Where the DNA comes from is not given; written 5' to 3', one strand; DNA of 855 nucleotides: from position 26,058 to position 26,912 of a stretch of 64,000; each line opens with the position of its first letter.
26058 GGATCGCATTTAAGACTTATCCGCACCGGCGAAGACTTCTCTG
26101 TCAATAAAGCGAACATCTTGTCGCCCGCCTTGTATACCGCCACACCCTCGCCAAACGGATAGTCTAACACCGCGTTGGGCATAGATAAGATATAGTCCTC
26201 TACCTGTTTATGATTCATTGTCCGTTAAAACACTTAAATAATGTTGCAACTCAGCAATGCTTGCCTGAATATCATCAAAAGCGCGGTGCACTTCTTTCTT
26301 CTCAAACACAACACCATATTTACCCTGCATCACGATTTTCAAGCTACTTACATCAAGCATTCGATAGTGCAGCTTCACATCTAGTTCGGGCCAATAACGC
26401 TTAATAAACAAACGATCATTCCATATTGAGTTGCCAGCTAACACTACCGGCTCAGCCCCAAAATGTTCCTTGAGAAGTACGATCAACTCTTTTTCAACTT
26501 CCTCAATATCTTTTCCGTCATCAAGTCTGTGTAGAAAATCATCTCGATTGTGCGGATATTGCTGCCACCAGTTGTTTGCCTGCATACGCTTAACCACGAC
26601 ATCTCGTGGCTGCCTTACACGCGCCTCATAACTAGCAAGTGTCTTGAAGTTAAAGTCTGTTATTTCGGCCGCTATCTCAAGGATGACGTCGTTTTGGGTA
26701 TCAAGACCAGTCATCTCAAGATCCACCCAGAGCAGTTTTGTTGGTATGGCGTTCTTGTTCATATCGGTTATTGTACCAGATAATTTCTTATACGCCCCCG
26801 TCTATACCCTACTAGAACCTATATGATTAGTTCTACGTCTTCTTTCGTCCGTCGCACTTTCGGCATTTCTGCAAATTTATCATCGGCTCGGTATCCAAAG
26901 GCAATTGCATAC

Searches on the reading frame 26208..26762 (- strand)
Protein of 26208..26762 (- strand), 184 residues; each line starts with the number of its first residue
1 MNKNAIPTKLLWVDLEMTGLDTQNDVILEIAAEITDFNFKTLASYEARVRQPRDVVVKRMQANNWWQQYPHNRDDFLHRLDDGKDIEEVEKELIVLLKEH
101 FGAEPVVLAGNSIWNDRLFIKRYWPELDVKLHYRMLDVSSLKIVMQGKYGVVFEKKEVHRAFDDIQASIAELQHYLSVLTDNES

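Call 12: search_protein_families(library=pfam, proteins=[window:26208-26762:-], max_evalue=0.001)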
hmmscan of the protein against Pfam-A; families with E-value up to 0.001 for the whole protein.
window:26208-26762:- (184 aa): 1 family
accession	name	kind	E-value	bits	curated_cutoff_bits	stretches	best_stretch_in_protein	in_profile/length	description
PF00929.31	RNase_T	-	5.6e-18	66.5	24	1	11-171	1-163/164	Exonuclease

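Call 21: search_protein_families(library=ncbifam, proteins=[window:26208-26762:-], max_evalue=0.001)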
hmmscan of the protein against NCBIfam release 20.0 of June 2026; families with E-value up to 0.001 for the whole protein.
window:26208-26762:- (184 aa): 4 families
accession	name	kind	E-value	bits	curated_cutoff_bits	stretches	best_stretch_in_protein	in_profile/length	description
NF003765.0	PRK05359.1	equivalog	7.3e-44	149.5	106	1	8-179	6-178/189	oligoribonuclease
NF006615.0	PRK09182.1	subfamily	2.3e-05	23.3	207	0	6-38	48-80/307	3'-5' exonuclease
NF004964.0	PRK06310.1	equivalog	0.00031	20.2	236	1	9-61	8-59/250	DNA polymerase III subunit epsilon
NF006601.0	PRK09145.1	equivalog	0.00073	19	189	0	7-55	28-77/207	3'-5' exonuclease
